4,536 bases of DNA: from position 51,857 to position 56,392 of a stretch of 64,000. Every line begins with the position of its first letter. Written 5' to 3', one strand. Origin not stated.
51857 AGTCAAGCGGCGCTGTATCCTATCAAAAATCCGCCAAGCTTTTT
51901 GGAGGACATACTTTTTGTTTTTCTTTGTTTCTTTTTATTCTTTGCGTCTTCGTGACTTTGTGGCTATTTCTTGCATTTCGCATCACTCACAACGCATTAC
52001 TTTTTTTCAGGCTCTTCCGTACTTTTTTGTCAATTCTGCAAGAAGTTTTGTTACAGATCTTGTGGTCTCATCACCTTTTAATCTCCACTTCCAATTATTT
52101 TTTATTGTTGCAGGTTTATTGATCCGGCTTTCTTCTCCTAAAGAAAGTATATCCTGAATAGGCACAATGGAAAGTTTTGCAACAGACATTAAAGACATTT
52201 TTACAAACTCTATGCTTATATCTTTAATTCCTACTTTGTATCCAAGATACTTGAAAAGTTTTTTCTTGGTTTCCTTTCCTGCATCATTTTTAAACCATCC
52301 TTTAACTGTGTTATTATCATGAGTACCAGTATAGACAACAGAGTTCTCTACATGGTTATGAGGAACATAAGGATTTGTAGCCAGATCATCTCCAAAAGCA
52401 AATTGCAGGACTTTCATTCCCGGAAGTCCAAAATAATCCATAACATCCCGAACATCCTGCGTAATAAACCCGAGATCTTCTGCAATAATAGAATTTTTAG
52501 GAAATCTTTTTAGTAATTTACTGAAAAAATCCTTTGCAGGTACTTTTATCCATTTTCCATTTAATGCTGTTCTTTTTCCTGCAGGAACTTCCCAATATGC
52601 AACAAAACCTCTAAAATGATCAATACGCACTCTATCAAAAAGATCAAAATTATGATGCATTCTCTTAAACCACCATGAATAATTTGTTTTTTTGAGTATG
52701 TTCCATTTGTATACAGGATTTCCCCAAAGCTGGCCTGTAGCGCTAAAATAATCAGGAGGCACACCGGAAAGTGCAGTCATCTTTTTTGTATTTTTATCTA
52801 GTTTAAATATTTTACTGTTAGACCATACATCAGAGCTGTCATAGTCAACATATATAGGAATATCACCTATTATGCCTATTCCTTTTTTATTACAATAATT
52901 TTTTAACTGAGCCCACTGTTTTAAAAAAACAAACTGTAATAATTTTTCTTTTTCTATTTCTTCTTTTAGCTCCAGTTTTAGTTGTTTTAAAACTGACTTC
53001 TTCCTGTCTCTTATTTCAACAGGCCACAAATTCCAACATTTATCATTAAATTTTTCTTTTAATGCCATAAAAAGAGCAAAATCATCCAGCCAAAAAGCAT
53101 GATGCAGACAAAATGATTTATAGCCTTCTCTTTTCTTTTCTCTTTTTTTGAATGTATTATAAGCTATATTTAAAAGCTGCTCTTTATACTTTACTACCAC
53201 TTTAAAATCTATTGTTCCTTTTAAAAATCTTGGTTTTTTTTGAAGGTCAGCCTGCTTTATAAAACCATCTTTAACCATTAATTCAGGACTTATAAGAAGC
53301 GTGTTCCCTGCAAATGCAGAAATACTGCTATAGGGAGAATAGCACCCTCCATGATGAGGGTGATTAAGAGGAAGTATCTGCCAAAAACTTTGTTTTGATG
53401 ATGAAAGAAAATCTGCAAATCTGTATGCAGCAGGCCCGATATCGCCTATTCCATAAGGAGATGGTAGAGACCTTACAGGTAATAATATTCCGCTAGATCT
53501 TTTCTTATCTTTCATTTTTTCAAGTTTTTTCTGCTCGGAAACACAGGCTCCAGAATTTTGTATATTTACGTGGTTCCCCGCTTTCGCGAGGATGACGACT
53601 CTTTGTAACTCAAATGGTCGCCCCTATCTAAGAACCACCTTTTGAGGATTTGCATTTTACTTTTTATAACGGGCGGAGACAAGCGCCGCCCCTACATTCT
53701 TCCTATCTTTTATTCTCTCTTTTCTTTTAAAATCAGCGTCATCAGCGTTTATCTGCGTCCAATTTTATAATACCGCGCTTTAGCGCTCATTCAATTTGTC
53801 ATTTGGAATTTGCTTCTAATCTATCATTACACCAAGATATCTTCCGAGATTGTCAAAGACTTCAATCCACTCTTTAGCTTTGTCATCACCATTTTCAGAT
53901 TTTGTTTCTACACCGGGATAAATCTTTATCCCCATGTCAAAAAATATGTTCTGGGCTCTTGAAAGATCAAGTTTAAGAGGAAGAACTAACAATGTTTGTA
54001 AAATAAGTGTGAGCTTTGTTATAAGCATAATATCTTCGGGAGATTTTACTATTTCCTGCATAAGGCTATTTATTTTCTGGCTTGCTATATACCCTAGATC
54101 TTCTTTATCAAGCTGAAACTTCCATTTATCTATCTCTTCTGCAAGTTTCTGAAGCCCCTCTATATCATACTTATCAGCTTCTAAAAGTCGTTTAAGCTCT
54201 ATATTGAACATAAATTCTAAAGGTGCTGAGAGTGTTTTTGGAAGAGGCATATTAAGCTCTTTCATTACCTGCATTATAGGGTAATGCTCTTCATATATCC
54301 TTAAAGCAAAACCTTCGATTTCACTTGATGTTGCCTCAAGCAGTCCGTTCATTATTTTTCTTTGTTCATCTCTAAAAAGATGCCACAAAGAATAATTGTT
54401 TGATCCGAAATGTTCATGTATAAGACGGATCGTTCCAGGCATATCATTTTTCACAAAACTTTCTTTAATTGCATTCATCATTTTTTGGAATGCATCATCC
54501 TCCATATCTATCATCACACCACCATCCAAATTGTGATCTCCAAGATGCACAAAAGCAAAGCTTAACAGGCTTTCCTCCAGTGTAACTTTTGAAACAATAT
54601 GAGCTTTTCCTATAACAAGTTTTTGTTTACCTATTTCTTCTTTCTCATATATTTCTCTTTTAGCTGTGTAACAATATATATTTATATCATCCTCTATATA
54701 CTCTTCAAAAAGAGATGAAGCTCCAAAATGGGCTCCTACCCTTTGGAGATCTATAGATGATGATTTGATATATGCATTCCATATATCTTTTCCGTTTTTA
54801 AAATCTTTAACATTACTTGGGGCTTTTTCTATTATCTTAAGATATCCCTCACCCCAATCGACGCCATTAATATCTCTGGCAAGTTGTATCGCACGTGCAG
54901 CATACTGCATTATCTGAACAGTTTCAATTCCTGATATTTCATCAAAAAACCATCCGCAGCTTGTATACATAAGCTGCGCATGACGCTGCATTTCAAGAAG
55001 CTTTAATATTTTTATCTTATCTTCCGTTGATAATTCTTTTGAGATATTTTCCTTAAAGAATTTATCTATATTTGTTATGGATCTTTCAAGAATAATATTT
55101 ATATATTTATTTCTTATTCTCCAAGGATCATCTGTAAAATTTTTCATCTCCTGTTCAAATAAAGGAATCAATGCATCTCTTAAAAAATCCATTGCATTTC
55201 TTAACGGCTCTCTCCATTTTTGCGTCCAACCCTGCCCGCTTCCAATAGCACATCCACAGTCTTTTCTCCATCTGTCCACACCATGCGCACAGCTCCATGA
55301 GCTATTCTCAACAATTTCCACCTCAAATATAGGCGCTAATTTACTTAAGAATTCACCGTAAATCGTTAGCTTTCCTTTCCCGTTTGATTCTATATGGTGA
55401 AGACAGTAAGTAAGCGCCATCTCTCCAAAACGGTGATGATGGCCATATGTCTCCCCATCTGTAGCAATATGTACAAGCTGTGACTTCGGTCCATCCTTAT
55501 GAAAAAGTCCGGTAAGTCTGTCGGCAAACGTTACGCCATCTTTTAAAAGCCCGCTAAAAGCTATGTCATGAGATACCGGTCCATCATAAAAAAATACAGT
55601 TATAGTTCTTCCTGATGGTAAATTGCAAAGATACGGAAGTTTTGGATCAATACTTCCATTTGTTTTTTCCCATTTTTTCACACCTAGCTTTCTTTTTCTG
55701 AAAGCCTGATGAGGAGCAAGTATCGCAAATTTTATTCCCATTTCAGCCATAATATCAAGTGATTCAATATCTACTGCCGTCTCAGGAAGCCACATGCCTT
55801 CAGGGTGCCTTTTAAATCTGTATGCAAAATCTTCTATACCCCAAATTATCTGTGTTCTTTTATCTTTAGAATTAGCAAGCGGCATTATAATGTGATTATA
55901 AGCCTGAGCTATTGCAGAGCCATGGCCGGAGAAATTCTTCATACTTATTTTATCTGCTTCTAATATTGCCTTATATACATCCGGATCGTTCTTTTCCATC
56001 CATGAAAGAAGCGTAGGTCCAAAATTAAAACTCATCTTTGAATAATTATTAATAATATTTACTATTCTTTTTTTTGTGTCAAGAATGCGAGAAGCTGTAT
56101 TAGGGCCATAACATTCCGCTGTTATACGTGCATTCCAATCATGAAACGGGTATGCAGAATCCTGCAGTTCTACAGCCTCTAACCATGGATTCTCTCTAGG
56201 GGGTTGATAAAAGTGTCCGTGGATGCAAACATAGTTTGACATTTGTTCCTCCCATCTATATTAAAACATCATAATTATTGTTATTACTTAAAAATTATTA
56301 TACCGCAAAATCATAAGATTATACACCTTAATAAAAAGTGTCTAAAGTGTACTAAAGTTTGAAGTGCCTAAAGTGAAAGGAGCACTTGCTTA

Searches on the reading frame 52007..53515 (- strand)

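Call 36: search_protein_families(library=pfam, proteins=[window:52007-53515:-], max_evalue=0.0001)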
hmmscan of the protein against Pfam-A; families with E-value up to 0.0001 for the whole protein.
window:52007-53515:- (502 aa): 1 family
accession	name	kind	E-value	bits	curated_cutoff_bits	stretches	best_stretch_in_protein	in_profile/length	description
PF02446.23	Glyco_hydro_77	-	6.3e-172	573.1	25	1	12-482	1-462/465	4-alpha-glucanotransferase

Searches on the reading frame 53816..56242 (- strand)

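Call 36: search_protein_families(library=pfam, proteins=[window:53816-56242:-], max_evalue=0.0001)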
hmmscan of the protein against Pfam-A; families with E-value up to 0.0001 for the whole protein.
window:53816-56242:- (808 aa): 2 families
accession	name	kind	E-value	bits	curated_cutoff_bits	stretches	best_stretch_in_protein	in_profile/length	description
PF12055.13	DUF3536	-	2.9e-110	368.5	25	1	339-623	1-284/284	Domain of unknown function (DUF3536)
PF03065.20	Glyco_hydro_57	-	4.1e-21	76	21.2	1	53-304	55-284/291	Glycosyl hydrolase family 57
